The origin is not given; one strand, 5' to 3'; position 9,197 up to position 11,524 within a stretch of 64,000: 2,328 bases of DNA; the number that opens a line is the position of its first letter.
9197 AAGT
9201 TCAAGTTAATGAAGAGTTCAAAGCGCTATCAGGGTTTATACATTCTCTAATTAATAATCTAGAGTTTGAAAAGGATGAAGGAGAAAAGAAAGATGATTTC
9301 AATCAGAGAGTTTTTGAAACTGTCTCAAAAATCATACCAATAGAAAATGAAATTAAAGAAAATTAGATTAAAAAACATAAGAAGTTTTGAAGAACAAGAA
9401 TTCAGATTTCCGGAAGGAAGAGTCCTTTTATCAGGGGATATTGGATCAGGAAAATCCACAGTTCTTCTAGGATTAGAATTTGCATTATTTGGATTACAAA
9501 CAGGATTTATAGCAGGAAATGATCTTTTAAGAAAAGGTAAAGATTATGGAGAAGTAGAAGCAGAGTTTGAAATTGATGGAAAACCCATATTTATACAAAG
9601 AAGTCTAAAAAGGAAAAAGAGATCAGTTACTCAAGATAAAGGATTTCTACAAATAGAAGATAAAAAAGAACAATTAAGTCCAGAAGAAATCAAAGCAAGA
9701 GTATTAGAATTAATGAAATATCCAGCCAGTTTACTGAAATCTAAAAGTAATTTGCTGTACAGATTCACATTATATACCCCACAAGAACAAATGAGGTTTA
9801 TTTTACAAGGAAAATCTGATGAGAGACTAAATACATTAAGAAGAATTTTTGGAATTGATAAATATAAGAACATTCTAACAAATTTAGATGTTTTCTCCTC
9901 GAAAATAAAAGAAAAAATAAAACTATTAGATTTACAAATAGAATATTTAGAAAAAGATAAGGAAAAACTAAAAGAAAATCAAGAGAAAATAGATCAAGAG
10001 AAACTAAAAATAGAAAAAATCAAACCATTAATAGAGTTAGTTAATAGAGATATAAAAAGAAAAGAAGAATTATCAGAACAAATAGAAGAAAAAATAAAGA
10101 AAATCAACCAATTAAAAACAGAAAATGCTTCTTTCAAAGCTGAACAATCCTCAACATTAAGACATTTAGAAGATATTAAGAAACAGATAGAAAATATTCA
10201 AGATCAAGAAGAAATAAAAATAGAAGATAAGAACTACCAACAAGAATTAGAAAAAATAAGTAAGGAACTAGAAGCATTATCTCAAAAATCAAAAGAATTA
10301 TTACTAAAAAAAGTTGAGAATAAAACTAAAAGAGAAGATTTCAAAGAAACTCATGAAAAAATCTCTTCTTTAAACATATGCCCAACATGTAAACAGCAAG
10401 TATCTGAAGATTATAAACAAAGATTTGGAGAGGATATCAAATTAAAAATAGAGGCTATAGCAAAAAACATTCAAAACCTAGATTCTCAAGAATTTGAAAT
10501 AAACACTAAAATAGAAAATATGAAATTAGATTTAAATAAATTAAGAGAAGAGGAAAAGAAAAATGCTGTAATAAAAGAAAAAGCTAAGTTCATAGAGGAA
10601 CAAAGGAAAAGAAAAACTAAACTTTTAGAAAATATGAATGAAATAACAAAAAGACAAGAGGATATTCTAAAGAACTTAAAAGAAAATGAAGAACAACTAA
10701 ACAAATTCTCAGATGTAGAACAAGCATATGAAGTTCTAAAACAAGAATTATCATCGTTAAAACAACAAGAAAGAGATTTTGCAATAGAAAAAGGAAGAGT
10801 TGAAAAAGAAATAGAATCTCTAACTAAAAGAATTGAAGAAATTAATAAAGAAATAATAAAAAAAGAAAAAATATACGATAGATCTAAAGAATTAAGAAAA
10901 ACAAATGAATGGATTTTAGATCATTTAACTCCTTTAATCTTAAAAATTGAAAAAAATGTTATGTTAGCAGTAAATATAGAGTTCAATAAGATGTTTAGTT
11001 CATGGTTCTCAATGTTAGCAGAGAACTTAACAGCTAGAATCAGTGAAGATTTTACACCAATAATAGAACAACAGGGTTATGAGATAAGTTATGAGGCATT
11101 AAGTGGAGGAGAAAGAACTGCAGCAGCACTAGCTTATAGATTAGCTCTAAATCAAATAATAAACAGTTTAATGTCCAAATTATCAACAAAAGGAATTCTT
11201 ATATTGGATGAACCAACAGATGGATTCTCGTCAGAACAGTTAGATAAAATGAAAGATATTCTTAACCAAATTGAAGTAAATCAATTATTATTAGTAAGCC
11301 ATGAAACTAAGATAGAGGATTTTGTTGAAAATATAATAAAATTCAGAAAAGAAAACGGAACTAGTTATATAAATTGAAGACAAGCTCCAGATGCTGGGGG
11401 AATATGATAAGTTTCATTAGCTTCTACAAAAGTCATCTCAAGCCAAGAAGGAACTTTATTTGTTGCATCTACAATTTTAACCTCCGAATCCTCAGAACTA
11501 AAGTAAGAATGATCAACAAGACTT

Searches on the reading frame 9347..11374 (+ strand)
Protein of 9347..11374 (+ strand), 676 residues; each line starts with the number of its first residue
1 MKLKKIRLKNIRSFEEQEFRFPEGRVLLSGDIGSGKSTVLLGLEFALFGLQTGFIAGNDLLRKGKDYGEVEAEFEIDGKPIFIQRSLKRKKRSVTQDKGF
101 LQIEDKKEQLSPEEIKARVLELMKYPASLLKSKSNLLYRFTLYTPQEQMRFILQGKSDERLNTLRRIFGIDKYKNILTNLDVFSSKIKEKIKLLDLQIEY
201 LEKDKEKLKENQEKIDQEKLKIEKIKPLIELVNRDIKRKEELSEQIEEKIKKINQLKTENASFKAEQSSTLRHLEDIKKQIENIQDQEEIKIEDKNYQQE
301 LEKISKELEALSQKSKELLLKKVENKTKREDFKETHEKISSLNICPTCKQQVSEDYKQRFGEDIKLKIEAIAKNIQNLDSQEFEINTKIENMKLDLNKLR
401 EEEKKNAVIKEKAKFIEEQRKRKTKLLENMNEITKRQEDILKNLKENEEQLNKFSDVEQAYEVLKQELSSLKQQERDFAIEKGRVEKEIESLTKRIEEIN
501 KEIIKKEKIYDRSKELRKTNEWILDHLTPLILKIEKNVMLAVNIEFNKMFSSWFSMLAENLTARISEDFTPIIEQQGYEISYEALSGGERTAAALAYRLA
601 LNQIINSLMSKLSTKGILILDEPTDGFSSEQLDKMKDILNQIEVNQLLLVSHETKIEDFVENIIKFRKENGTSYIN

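Call 71: search_protein_families(library=pfam, proteins=[window:9347-11374:+], max_evalue=0.001)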
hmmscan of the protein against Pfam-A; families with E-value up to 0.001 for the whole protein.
window:9347-11374:+ (676 aa): 4 families
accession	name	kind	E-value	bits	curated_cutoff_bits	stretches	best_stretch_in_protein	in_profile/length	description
PF13555.12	AAA_29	-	5.2e-06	26.5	27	1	3-44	1-43/61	P-loop containing region of AAA domain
PF13476.12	AAA_23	-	1.4e-05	26.3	27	1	5-311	1-196/201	AAA domain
PF13558.12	SbcC_Walker_B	-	0.00011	22.8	27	1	580-640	28-89/90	SbcC/RAD50-like, Walker B motif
PF02463.25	SMC_N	-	0.00046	20.1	40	1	3-74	2-83/220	RecF/RecN/SMC N terminal domain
